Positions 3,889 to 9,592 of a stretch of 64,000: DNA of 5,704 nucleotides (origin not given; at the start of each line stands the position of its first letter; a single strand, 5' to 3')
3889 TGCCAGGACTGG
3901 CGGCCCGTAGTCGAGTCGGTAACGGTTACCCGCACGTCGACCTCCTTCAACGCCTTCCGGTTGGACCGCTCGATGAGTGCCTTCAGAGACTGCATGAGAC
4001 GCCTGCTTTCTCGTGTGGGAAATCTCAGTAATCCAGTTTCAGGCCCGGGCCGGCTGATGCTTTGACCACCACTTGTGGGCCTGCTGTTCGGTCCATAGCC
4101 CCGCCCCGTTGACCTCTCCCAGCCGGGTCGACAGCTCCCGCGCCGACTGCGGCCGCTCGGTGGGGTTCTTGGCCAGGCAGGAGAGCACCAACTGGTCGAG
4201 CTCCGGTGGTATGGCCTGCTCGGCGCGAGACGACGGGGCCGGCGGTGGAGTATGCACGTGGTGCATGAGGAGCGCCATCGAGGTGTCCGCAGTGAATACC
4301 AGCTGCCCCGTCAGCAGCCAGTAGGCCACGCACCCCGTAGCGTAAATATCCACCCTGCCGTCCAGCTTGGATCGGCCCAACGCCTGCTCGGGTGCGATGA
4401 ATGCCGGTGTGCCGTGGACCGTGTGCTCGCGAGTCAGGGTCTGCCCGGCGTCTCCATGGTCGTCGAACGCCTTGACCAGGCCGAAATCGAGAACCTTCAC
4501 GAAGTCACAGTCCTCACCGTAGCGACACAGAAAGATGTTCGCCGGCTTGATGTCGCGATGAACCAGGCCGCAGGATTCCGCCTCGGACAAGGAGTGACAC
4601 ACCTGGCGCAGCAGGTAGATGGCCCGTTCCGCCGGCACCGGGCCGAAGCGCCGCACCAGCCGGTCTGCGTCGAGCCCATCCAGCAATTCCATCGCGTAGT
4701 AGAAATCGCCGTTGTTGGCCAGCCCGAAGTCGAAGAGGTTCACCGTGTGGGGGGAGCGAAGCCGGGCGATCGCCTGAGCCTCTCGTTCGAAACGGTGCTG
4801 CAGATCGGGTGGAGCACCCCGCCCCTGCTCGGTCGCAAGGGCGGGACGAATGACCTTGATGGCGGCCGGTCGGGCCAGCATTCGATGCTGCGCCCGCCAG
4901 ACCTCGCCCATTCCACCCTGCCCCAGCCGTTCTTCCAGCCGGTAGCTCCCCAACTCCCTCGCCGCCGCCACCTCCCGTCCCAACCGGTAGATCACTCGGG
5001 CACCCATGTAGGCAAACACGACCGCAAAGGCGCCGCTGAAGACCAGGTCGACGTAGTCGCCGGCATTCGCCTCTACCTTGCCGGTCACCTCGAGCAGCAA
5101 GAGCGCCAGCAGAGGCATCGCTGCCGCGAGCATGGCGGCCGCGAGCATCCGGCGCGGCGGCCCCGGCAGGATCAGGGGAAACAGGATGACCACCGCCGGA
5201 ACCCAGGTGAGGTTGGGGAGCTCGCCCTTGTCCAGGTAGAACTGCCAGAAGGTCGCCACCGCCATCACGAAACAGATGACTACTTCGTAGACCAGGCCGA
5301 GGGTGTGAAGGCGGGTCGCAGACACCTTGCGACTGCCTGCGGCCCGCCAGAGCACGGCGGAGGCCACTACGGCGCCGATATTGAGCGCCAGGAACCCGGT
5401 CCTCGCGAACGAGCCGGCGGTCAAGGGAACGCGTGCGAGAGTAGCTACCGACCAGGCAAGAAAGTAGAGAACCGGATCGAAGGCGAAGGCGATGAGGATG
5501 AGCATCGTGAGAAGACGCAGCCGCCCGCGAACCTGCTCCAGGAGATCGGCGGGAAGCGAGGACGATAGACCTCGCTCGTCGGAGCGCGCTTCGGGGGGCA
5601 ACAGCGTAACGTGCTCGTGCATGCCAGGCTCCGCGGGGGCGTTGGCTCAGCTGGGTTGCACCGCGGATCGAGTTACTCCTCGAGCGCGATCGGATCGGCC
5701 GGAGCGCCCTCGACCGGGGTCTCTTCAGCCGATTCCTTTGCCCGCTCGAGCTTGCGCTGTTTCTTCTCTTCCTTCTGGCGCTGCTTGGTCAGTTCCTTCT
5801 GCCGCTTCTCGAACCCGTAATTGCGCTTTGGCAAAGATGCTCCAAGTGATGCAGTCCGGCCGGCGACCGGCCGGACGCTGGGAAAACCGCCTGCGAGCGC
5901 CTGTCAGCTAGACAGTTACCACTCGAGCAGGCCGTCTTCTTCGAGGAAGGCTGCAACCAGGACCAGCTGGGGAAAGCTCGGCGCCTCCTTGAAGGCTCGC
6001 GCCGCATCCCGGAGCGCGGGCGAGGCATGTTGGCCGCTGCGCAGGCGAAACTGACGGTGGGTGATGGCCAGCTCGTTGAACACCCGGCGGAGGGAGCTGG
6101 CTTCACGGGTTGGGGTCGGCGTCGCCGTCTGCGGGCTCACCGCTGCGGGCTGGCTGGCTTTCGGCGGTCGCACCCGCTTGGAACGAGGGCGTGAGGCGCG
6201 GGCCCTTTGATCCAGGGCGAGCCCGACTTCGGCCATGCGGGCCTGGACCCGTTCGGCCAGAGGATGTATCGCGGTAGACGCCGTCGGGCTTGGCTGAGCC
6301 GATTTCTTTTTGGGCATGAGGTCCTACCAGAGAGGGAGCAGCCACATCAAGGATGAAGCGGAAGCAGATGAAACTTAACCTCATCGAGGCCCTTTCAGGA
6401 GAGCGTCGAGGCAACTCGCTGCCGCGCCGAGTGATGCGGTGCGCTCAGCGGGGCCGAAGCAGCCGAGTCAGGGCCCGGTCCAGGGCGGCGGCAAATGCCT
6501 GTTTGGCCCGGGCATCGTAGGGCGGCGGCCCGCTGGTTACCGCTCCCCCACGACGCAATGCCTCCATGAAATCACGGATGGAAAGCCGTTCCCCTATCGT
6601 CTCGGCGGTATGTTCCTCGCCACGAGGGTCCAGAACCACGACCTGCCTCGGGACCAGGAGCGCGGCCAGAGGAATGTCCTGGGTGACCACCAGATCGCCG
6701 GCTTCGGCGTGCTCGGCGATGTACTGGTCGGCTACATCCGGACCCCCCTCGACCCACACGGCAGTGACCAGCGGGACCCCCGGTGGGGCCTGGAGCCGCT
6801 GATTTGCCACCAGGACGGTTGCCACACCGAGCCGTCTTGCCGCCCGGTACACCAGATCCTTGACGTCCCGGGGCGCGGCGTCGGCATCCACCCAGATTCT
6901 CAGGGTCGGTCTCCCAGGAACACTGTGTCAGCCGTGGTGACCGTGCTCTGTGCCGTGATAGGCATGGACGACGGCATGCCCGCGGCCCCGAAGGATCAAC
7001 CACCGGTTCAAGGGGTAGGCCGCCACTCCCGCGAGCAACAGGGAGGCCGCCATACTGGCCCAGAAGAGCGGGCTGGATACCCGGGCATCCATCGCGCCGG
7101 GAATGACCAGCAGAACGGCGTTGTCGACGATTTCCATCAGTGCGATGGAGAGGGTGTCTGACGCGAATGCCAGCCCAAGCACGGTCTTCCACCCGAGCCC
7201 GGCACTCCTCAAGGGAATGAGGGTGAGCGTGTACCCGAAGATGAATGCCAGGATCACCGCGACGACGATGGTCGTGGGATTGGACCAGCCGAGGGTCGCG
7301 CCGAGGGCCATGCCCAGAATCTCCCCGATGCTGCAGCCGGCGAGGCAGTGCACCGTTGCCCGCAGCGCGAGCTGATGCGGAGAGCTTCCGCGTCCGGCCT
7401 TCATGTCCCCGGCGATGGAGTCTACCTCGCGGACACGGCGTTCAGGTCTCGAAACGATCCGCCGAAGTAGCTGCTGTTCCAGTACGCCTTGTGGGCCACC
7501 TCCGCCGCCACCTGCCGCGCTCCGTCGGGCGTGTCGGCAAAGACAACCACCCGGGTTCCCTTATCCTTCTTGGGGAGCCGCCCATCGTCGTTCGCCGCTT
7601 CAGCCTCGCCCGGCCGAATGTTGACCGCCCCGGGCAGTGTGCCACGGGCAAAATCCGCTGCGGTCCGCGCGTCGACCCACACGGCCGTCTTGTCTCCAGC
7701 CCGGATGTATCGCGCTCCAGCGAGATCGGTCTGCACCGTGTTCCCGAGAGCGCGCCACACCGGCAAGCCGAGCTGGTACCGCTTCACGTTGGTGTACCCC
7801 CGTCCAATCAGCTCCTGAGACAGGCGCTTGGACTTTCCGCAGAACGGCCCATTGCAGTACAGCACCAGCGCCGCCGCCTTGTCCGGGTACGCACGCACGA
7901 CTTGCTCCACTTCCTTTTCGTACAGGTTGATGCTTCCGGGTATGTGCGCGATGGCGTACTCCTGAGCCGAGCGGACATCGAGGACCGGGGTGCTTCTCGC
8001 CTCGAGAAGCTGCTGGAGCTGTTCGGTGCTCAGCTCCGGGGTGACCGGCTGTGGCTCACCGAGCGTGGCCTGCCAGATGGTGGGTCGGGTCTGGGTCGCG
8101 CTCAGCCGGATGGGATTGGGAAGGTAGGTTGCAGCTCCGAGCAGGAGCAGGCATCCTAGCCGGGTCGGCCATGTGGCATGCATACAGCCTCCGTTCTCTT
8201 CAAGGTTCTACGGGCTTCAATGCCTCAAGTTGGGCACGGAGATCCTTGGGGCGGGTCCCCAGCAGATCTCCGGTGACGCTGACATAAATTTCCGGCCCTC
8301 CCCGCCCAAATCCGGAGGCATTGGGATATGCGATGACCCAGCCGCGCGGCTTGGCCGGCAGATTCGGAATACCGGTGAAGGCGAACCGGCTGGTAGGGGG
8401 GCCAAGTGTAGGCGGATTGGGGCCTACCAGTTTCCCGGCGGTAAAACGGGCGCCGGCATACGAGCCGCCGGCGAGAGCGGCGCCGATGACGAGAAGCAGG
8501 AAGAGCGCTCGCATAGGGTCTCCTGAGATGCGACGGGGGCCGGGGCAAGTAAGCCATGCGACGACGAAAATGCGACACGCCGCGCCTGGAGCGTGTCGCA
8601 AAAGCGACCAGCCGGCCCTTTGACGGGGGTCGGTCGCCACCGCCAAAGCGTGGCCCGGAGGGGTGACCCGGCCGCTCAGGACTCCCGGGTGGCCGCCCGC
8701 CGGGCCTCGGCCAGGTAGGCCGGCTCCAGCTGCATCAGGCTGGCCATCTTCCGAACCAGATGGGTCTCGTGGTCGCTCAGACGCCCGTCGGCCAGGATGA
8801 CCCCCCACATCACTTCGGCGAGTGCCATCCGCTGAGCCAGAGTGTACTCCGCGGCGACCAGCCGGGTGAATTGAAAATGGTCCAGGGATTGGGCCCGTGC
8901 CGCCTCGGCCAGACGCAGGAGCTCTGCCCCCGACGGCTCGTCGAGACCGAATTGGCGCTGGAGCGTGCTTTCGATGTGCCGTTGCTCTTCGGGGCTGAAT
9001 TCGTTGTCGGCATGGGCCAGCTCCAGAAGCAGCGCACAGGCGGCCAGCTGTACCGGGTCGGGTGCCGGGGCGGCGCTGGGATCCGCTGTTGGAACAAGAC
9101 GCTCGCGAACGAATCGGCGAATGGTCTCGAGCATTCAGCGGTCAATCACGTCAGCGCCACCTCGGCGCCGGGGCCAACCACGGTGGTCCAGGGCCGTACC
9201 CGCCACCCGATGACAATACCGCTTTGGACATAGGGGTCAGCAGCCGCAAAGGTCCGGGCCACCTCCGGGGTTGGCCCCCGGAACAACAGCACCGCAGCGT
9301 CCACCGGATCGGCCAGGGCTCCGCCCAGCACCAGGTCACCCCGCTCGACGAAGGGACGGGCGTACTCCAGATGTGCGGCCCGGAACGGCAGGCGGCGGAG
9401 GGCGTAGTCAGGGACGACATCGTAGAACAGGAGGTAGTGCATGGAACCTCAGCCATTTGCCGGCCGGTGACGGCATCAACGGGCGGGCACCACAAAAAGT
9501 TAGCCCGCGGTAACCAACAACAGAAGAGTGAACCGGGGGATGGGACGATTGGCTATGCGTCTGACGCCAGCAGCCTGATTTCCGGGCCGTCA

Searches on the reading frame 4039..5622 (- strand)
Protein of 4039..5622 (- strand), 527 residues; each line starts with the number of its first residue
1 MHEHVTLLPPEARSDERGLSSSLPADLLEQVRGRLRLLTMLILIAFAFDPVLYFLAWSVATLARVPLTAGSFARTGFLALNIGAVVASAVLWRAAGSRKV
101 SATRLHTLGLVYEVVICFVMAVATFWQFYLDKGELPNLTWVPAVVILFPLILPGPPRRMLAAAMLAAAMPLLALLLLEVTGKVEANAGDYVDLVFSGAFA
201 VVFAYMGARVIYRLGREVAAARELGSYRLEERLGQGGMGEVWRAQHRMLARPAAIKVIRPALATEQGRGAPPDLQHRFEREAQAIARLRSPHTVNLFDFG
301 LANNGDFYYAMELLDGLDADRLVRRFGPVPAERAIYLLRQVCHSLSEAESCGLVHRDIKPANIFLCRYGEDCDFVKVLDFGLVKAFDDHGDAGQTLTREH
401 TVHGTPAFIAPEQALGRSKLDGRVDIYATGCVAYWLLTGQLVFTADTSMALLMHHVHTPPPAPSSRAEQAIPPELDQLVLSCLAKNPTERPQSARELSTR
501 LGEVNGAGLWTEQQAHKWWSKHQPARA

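Call 29: search_protein_families(library=pfam, proteins=[window:4039-5622:-], max_evalue=0.00001)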
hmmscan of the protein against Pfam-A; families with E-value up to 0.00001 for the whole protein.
window:4039-5622:- (527 aa): 2 families
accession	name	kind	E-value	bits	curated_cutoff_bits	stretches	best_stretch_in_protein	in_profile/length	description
PF00069.31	Pkinase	-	8.1e-39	134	31.7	1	227-493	1-254/263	Protein kinase domain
PF07714.23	PK_Tyr_Ser-Thr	-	2.1e-20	73.6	23.1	1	229-492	3-250/258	Protein tyrosine and serine/threonine kinase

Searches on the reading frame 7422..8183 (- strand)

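Call 26: search_protein_families(library=pfam, proteins=[window:7422-8183:-], max_evalue=0.001)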
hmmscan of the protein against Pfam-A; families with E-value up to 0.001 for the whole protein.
window:7422-8183:- (253 aa): 1 family
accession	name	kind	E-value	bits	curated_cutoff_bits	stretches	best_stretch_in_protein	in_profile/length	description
PF00581.25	Rhodanese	-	2.4e-26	92.6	22.2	2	52-145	1-101/102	Rhodanese-like domain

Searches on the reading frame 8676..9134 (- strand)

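Call 26: search_protein_families(library=pfam, proteins=[window:8676-9134:-], max_evalue=0.001)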
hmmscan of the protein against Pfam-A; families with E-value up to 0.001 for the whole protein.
window:8676-9134:- (152 aa): 1 family
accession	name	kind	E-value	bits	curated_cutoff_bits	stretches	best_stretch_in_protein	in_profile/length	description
PF05099.18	TerB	-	7.3e-28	97.7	24.4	1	29-145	1-117/118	Tellurite resistance protein TerB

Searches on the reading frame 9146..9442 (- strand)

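Call 26: search_protein_families(library=pfam, proteins=[window:9146-9442:-], max_evalue=0.001)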
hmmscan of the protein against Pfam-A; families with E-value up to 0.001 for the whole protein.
window:9146-9442:- (98 aa): 1 family
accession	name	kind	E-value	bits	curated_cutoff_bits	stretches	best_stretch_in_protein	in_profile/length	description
PF03795.20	YCII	-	1.8e-08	35.2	24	1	1-86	1-95/95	YCII-related domain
